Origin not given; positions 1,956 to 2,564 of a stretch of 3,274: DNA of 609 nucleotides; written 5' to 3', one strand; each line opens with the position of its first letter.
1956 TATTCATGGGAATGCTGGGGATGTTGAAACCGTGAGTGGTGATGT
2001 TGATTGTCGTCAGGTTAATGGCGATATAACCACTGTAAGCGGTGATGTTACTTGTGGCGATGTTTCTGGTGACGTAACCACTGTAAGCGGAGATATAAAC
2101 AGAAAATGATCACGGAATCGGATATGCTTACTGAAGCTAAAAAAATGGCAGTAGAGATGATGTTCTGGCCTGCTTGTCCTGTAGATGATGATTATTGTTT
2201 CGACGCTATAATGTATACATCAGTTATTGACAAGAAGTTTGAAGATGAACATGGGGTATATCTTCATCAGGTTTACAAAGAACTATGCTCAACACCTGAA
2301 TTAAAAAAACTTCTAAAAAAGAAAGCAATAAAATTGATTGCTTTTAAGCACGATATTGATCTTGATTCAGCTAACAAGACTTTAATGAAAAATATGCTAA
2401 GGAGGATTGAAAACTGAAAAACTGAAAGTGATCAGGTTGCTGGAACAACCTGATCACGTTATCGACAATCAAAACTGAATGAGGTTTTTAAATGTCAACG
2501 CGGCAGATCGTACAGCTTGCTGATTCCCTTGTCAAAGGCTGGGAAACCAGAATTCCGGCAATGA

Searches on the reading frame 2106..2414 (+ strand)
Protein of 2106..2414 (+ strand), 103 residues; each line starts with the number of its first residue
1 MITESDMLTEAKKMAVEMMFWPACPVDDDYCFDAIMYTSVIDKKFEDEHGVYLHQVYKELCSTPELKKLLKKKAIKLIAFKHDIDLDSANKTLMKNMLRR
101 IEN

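Call 8: search_protein_families(proteins=[window:2106-2414:+], library=ncbifam, max_evalue=1)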
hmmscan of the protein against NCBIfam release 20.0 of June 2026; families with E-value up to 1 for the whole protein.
window:2106-2414:+ (103 aa): 0 families

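Call 9: search_protein_families(proteins=[window:2106-2414:+], library=phrogs, max_evalue=1)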
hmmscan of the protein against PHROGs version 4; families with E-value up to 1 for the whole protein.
window:2106-2414:+ (103 aa): 2 families
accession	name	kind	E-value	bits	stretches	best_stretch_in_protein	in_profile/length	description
phrog_18124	-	unknown function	0.037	15.3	1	45-71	83-108/117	-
phrog_5128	-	unknown function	0.088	13.8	1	11-76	10-80/136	-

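Call 10: search_protein_families(proteins=[window:2106-2414:+], library=padloc, max_evalue=1)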
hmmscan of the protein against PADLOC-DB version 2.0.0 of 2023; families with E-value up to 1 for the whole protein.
window:2106-2414:+ (103 aa): 0 families

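Call 18: profile_search(protein=window:2106-2414:+)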
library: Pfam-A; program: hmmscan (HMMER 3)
A. the first sequence (103 residues): domains with independent E <= 10: 0; with E <= 0.001: 0
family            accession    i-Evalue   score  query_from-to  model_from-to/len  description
(no Pfam family matches the first sequence, even at E <= 10)

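Call 24: search_solved_structures(query=window:2106-2414:+, max_evalue=10)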
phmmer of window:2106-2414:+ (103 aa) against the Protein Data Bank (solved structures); distinct sequences matched with E-value up to 10: 1.
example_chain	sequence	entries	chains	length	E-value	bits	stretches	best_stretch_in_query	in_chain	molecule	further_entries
4zys_A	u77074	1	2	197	1.1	12.9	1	35-77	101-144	exotoxin 6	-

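Call 47: search_dna_similar(query=window:2106-2414:+, collection=plasmids, mode=protein, rows=spread, max_rows=25, max_evalue=0.001)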
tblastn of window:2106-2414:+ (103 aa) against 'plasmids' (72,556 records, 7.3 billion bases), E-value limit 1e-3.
Records with a match: 137; places in all: 141; records where one place covers at least 80% of the query: 133.
Best place of each record, by identity: >=99% 2; 95-99% 98; 90-95% 1; 80-90% 1; 60-80% 32; <60% 3.
By first word of the organism name: Escherichia 110; Shigella 10; Klebsiella 8; Salmonella 4; Morganella 1; Tatumella 1; Serratia 1; Erwinia 1; Burkholderia 1.
By predicted mobility (MOB-suite, as given by PLSDB): conjugative 120; mobilizable 14; non-mobilizable 3.
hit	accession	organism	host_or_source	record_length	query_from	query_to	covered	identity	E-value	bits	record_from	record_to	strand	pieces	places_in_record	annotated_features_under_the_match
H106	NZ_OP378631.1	Escherichia coli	-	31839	1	103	100%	100.0%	5e-52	181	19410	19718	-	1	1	hypothetical protein | tail-associated lysozyme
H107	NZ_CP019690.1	Shigella sonnei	Homo sapiens,feces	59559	1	103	100%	98.1%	2e-50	176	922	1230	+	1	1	hypothetical protein | tail-associated lysozyme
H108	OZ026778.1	Escherichia coli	-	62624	1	103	100%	98.1%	2e-50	176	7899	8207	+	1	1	hypothetical protein | tail-associated lysozyme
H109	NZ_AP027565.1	Escherichia coli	Homo sapiens,whole organism,feces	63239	1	103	100%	98.1%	2e-50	176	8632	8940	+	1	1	hypothetical protein | tail-associated lysozyme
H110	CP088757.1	Escherichia coli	Homo sapiens,blood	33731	1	103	100%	97.1%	3e-51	178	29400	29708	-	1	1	hypothetical protein | phage tail protein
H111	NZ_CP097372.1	Escherichia coli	Bacterial culture,water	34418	1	103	100%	97.1%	3e-51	178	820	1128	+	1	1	hypothetical protein | tail-associated lysozyme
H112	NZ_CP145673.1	Escherichia coli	Homo sapiens,stool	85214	1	103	100%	97.1%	3e-51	178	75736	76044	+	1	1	hypothetical protein | tail-associated lysozyme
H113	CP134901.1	Escherichia coli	Homo sapiens,blood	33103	1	103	100%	97.1%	3e-50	176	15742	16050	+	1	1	hypothetical protein | phage tail protein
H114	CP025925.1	Escherichia coli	Homo sapiens,stool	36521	1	103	100%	97.1%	3e-50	176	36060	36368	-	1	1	none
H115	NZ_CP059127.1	Escherichia coli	Homo sapiens,urine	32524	1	103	100%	97.1%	5e-50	175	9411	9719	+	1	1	hypothetical protein | tail-associated lysozyme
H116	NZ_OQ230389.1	Shigella sonnei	-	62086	1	103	100%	97.1%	5e-50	175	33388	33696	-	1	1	hypothetical protein | phage tail protein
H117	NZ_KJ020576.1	Escherichia coli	chicken feces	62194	1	103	100%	97.1%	5e-50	175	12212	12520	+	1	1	hypothetical protein | phage tail protein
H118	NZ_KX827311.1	Shigella sonnei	-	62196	1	103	100%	97.1%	5e-50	175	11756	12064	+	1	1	hypothetical protein | phage tail protein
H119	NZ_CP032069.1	Escherichia coli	Avian,Pure culture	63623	1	103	100%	97.1%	5e-50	175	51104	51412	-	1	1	hypothetical protein (x2)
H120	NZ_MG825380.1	Escherichia coli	chicken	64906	1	103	100%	97.1%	5e-50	175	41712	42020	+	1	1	hypothetical protein | phage tail protein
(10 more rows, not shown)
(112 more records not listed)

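Call 53: find_homologous_proteins(query=window:2106-2414:+, max_evalue=0.001)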
Query window:2106-2414:+ (103 aa): 26 proteins with E <= 0.001 among 26 candidates.
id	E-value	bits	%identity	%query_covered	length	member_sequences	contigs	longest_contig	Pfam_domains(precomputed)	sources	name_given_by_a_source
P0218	1.2e-59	216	96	100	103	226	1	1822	-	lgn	-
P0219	1.7e-55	203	96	94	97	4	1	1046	-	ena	-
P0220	2.3e-52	193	98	87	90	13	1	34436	-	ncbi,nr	ncbi:hypothetical protein ECP02999174_5331 [Escherichia coli P0299917.4]|nr:hypothetical protein ECP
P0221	1.3e-51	191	91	100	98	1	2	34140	-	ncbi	-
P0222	5.8e-43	163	71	94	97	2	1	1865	-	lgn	-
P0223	1.4e-42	162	71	94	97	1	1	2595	-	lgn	-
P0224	3.1e-39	151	67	94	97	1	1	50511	-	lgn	-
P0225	1.3e-34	136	64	92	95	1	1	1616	-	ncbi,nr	ncbi:TPA: hypothetical protein RMT54_005315 [Escherichia coli]|nr:hypothetical protein [Escherichia 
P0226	4.5e-33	131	64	92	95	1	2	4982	-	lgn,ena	-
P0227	1.3e-32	130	64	92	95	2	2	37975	-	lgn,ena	-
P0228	1.5e-32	130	63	92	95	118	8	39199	-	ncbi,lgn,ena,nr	ncbi:hypothetical protein HUI25_004993 [Escherichia coli]|nr:hypothetical protein [Escherichia coli]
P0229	1.9e-32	129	63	92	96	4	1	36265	-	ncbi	ncbi:hypothetical protein ACRWYK_21755 [Escherichia coli]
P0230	2.9e-32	129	63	92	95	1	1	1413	-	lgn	-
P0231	4.1e-32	128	63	92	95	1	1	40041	-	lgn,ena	-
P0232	4.8e-32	128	63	90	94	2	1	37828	-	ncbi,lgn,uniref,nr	ncbi:hypothetical protein HmCmsJML254_04602 [Escherichia coli]|uniref:hypothetical protein n=1 Tax=E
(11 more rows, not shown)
